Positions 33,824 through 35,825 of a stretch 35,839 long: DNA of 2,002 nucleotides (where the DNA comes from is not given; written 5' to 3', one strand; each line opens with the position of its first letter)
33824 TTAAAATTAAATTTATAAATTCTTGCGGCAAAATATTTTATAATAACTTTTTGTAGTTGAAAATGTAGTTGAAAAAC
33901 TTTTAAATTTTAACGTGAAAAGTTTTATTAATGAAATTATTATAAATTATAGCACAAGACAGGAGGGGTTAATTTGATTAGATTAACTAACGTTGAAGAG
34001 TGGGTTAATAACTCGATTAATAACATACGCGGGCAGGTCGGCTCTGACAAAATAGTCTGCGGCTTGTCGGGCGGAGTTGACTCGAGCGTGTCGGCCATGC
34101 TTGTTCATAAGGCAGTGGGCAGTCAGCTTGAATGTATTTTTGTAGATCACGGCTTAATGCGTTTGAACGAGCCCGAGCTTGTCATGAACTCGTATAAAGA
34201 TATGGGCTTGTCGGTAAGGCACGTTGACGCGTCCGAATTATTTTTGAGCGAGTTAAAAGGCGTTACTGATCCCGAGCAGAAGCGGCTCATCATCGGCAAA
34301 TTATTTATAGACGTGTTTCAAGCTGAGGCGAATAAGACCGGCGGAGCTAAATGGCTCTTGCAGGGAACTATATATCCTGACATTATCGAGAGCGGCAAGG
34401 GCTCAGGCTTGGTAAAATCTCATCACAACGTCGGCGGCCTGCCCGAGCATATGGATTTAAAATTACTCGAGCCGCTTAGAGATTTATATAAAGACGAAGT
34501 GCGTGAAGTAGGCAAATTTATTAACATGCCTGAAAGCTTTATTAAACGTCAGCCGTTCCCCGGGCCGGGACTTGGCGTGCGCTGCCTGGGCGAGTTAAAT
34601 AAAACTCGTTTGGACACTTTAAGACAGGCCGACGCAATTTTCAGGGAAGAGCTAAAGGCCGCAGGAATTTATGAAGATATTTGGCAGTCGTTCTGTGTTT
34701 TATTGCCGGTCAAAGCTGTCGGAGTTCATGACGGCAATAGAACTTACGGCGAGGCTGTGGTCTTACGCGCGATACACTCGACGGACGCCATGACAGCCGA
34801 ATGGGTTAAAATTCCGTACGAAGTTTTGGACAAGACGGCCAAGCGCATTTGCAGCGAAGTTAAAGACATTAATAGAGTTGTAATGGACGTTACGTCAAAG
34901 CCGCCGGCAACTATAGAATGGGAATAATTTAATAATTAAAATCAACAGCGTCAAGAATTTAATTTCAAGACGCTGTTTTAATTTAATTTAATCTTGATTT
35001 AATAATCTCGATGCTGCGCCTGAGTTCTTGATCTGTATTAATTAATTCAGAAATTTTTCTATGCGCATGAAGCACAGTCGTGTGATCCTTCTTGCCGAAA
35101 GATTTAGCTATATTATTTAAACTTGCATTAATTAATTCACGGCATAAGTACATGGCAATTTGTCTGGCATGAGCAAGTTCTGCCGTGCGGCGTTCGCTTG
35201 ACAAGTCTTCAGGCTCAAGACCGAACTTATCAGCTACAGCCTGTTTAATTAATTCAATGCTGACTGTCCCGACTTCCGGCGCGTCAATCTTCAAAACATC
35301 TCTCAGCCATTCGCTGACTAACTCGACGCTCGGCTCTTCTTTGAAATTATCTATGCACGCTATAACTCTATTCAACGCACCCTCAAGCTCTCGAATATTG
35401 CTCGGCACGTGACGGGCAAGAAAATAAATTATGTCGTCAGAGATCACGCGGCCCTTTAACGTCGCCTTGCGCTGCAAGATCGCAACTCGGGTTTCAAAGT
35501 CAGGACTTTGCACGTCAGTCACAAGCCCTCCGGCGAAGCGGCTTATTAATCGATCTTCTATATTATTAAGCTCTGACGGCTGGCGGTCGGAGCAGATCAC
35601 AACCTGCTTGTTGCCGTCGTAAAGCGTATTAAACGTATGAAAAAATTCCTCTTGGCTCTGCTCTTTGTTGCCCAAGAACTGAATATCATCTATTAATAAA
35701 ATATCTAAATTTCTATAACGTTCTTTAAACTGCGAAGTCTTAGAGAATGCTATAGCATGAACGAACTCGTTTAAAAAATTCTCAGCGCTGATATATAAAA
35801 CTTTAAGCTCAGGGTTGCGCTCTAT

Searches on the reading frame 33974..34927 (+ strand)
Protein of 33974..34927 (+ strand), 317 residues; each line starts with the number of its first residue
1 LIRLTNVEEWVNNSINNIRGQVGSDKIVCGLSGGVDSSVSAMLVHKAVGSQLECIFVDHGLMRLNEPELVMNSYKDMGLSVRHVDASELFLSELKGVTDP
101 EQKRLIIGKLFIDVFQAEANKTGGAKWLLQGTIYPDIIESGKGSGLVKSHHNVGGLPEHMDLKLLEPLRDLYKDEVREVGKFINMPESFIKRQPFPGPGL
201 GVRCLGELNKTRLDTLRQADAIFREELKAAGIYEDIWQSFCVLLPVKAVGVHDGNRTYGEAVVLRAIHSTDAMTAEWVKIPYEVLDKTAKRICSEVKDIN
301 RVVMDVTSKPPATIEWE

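Call 8: search_protein_families(library=pfam, proteins=[window:33974-34927:+])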
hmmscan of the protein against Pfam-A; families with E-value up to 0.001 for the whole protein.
window:33974-34927:+ (317 aa): 3 families
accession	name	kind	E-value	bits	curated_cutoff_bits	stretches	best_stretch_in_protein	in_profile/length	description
PF00958.27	GMP_synt_C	-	2e-41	140.3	27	1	225-316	1-92/92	GMP synthase C terminal domain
PF02540.23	NAD_synthase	-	1.2e-11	44.7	21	1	14-51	8-45/242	NAD synthase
PF03054.22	tRNA_Me_trans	-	1e-05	25.8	20.6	1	26-58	2-33/202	tRNA methyl transferase HUP domain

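Call 37: find_encoding_contigs(protein=window:33974-34927:+, flank=10000, max_places=4)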
Protein window:33974-34927:+ (317 aa): no gene with exactly this product is on record in the collection.
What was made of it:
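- Tried and rejected: The guaA look-up failed because no exact product was on record (call 37).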

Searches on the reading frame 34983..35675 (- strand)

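Call 8: search_protein_families(library=pfam, proteins=[window:34983-35675:-])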
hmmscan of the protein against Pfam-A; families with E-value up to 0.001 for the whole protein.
window:34983-35675:- (230 aa): 3 families
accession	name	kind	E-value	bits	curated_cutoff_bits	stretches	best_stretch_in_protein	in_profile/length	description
PF08299.17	Bac_DnaA_C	-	4.2e-29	100.8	31.5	1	140-208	1-69/69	Bacterial dnaA protein helix-turn-helix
PF00308.24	Bac_DnaA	-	3.9e-19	69.8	23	1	3-54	111-162/162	Bacterial DnaA ATPAse domain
PF22688.2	Hda_lid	-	0.00043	20.6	27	0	62-103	3-44/65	Hda, lid domain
